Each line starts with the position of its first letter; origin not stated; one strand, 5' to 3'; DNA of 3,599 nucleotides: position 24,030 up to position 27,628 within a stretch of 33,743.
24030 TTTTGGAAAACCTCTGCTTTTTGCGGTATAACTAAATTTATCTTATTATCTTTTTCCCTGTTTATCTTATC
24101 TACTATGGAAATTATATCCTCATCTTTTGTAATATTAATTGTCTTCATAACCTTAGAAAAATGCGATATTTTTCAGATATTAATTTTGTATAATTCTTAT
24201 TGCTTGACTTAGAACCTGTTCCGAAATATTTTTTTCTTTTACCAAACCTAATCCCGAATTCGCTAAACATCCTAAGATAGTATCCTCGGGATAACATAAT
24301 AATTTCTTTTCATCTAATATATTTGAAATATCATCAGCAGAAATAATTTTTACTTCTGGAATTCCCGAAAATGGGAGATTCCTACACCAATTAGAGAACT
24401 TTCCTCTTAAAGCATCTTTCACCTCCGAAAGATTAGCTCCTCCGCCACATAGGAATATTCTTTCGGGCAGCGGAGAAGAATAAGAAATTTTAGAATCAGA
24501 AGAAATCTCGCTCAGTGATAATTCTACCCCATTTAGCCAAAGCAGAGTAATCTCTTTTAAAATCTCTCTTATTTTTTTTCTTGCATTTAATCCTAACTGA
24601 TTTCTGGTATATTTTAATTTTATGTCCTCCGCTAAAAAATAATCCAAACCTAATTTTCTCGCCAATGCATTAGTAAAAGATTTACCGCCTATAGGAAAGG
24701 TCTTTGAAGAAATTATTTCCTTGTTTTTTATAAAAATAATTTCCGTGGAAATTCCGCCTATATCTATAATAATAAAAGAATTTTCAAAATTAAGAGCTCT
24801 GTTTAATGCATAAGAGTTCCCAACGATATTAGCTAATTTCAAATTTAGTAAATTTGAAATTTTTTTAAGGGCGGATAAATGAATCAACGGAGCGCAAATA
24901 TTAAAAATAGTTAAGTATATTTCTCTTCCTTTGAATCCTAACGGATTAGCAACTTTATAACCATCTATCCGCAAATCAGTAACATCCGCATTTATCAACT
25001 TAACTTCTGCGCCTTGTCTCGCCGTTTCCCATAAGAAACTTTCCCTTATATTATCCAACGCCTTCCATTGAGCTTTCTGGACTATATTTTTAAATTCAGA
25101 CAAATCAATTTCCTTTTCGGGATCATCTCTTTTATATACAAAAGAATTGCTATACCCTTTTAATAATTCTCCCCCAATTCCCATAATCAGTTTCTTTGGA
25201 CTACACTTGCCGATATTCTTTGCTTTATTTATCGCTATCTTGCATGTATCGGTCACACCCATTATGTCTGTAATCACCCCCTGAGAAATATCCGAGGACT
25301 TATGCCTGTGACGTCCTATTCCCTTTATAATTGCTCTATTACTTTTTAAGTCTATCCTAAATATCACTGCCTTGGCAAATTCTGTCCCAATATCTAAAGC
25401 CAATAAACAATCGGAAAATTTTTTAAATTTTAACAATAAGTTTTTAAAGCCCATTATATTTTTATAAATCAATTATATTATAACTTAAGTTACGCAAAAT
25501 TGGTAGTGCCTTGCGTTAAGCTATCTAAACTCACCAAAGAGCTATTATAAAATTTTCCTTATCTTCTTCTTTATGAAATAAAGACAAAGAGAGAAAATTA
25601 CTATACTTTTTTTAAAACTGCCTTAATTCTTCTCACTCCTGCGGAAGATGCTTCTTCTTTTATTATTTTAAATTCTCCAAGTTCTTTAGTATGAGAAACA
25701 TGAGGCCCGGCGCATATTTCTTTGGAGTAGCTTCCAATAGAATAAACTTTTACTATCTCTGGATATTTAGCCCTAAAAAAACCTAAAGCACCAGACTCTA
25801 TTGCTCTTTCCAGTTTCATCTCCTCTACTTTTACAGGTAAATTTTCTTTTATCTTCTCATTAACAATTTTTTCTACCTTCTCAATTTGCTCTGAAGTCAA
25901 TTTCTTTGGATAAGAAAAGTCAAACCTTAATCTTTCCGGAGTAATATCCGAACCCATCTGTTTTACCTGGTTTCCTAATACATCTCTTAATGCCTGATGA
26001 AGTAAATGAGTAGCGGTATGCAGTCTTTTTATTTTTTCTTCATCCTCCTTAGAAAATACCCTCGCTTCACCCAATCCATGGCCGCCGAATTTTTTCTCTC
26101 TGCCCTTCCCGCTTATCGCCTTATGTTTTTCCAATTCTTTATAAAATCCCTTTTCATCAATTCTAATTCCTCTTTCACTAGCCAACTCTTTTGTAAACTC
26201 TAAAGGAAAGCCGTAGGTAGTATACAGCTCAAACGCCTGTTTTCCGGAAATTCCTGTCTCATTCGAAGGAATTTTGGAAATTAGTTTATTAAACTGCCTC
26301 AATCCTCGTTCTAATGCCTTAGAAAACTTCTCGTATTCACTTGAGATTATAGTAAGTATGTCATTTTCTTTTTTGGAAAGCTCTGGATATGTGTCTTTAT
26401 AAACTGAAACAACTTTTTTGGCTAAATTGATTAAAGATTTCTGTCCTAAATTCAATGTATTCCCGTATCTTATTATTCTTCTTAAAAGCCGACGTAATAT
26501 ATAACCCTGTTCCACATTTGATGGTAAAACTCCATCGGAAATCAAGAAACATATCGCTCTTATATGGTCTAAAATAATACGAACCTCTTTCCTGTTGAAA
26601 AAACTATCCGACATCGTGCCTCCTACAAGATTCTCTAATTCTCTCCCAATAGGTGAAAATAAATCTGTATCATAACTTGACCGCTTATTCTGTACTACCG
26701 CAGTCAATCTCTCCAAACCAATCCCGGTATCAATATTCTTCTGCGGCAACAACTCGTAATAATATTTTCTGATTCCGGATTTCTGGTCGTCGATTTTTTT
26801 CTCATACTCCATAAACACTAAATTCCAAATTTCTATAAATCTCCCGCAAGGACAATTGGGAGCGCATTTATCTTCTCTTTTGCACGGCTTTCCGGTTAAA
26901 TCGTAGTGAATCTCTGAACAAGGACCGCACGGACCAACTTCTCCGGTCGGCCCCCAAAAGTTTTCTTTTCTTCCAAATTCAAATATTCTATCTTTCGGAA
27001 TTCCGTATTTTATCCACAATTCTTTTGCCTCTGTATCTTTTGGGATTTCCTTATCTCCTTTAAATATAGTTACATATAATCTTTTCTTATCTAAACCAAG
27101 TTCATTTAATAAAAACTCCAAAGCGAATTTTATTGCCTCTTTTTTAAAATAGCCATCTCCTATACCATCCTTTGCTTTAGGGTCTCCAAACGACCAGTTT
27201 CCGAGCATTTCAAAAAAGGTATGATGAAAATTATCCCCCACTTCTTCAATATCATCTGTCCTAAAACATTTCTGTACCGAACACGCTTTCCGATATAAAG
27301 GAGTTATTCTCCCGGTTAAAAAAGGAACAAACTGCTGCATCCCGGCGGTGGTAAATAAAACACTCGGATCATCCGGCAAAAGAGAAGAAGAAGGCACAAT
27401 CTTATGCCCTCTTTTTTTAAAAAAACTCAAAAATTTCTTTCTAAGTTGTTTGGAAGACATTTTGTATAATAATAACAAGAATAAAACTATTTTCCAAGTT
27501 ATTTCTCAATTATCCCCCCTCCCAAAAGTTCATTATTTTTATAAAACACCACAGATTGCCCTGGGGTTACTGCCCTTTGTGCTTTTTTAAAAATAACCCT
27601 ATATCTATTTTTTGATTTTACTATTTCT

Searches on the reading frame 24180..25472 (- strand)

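Call 58: search_protein_families(library=pfam, proteins=[window:24180-25472:-], max_evalue=0.001)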
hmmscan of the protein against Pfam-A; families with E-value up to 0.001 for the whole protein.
window:24180-25472:- (430 aa): 4 families
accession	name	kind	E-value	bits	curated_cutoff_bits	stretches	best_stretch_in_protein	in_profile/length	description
PF14450.12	FtsA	-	4.3e-11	43.7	31.8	1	235-359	2-103/127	Cell division protein FtsA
PF02541.22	Ppx-GppA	-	1.7e-06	28.1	27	1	229-270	110-151/285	Ppx/GppA phosphatase family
PF11104.14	PilM_2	-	5.7e-06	25.9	27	1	229-358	178-297/340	Type IV pilus assembly protein PilM;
PF06723.19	MreB_Mbl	-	7.5e-05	22.2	27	0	233-271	147-185/327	MreB/Mbl protein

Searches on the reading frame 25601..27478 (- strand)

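Call 58: search_protein_families(library=pfam, proteins=[window:25601-27478:-], max_evalue=0.001)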
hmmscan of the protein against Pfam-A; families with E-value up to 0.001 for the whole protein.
window:25601-27478:- (625 aa): 2 families
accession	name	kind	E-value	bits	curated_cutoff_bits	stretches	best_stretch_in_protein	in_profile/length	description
PF01411.24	tRNA-synt_2c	-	1.5e-146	489.6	30.3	1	12-463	2-435/552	tRNA synthetases class II (A)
PF07973.19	tRNA_SAD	-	1e-15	57.8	24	1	576-618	1-43/44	Threonyl and Alanyl tRNA synthetase second additional domain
